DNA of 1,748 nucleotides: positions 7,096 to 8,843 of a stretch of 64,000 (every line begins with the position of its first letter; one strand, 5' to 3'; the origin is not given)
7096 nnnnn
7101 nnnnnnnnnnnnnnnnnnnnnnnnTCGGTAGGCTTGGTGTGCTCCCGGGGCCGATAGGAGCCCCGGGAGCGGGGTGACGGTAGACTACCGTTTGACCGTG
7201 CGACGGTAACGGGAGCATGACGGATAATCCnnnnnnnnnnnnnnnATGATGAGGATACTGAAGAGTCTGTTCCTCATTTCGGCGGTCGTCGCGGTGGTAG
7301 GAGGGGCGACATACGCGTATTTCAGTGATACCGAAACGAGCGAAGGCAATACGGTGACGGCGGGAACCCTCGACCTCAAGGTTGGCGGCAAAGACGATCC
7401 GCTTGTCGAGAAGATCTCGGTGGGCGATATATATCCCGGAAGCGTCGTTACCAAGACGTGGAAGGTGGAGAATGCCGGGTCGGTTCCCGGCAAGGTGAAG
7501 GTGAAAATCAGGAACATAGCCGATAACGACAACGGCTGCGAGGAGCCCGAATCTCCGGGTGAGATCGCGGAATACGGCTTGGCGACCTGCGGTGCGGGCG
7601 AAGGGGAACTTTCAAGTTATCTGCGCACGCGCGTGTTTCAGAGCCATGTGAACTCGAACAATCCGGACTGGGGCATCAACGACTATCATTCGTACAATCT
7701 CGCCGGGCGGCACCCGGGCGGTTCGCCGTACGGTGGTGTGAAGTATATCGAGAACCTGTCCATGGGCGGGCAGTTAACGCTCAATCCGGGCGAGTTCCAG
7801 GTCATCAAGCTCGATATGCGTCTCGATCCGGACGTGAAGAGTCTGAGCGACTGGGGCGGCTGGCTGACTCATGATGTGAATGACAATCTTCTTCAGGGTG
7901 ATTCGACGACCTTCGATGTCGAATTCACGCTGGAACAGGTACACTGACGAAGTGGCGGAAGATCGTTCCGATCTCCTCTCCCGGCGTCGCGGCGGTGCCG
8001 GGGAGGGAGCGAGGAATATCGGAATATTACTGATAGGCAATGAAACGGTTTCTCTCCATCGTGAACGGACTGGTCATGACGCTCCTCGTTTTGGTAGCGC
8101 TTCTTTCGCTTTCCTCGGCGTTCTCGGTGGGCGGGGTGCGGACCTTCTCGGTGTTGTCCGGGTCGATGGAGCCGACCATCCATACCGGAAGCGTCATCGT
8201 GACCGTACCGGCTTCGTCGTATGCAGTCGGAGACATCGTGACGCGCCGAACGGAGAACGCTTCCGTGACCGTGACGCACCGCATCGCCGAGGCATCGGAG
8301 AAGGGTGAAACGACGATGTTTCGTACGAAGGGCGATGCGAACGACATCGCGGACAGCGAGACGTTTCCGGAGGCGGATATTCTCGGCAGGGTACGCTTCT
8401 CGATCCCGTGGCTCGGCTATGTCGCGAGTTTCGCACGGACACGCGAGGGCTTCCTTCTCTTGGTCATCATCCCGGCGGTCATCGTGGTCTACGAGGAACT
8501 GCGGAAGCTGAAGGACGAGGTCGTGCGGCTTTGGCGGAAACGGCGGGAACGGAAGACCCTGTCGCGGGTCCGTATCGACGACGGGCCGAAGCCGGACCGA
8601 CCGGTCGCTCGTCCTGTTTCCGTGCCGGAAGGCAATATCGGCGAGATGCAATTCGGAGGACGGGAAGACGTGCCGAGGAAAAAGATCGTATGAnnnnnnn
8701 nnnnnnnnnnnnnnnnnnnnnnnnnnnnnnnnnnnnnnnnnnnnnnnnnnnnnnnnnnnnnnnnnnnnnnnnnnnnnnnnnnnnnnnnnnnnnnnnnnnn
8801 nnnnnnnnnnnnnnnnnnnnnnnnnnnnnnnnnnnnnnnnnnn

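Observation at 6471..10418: SipW signal peptidase with three TasA/camelysin-like substrates (tapA-sipW-tasA-like fibre locus) in a high-GC, possibly candidate-phylum, organism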

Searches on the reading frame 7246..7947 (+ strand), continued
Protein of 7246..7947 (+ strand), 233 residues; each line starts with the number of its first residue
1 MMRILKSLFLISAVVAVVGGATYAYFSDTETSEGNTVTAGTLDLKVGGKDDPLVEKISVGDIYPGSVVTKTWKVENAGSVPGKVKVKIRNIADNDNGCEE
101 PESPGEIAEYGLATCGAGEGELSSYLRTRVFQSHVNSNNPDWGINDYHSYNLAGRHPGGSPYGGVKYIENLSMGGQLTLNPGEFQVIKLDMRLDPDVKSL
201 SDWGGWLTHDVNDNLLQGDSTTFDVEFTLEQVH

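Call 76: find_related_loci(query=A5, collection=metagenome_contigs, flank=8000)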
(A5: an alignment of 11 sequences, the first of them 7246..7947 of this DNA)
Query A5 (233 aa) in metagenome_contigs; peptide patterns used: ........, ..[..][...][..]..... (x = any residue, [..] = any of these).
600 stretches matched a pattern (row limit reached: there are more); 563 encode a relative of the query (tblastn E <= 1e-3); the best 80 are kept; 80 distinct loci.
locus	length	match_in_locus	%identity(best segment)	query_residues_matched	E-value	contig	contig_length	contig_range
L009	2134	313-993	41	1-232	1e-39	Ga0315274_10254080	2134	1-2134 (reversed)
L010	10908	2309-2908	38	1-231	5e-36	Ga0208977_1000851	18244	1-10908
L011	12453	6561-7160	38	1-231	5e-36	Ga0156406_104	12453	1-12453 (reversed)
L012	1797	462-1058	38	1-231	3e-35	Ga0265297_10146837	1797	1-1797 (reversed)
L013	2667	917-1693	34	3-232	3e-34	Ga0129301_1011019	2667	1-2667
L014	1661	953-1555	37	1-231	6e-34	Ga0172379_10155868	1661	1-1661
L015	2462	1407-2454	38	1-231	7e-34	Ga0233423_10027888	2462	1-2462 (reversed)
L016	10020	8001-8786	32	3-232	4e-33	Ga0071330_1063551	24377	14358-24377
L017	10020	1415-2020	37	1-232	3e-32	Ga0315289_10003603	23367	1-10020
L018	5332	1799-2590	36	4-232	6e-32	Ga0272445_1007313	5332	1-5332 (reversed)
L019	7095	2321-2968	36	1-232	1e-31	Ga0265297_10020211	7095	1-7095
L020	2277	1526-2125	38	1-231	2e-31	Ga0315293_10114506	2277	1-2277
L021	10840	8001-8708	35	1-233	3e-31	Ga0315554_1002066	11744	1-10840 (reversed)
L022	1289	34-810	32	3-232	1e-31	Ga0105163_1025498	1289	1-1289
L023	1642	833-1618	34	3-232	6e-31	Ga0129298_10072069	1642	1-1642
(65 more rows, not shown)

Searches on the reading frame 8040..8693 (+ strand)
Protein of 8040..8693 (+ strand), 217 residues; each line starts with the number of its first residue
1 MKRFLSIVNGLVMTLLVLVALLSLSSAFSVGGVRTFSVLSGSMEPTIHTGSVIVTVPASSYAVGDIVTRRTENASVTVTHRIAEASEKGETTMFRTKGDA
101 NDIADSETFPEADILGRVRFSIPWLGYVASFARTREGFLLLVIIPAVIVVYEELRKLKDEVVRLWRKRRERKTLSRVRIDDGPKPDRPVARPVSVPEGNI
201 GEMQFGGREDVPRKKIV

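Call 3: search_protein_families(library=pfam, proteins=[window:8040-8693:+], max_evalue=0.1)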
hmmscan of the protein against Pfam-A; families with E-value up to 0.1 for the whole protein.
window:8040-8693:+ (217 aa): 2 families
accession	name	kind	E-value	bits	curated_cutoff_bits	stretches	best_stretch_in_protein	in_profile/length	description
PF10502.14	Peptidase_S26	-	0.0016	18.9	22.9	1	14-73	7-67/168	Signal peptidase, peptidase S26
PF00717.28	Peptidase_S24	-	0.0023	18.1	23.3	1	37-78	39-79/116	Peptidase S24-like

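Call 4: search_protein_families(library=ncbifam, proteins=[window:8040-8693:+], max_evalue=0.1)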
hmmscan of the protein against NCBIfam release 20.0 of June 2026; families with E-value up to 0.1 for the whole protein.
window:8040-8693:+ (217 aa): 3 families
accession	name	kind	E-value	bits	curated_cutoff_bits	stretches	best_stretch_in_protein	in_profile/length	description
NF046067.1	SigPepSipWBacil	equivalog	9.5e-35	119.9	190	1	5-172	5-180/189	signal peptidase I SipW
TIGR02228.1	sigpep_I_arch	equivalog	4e-33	114.5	51.85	1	11-154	10-155/158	signal peptidase I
TIGR02227.1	sigpep_I_bact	equivalog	0.00097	19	47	1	16-82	3-74/162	signal peptidase I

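Call 11: find_encoding_contigs(protein=window:8040-8693:+, flank=10000, max_places=6)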
Protein window:8040-8693:+ (217 aa): 1 contig read that carries it; 1 place shown.
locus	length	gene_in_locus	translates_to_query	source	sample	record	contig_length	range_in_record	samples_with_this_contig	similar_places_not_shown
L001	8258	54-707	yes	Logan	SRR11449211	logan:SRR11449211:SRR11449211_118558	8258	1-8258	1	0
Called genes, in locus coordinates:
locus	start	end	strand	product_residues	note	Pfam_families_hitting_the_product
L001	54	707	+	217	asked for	-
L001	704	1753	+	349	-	-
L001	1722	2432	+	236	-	-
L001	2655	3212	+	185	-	-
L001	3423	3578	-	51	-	-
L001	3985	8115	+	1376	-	PF19403:SpaA_2, PF17210:SdrD_B (weak)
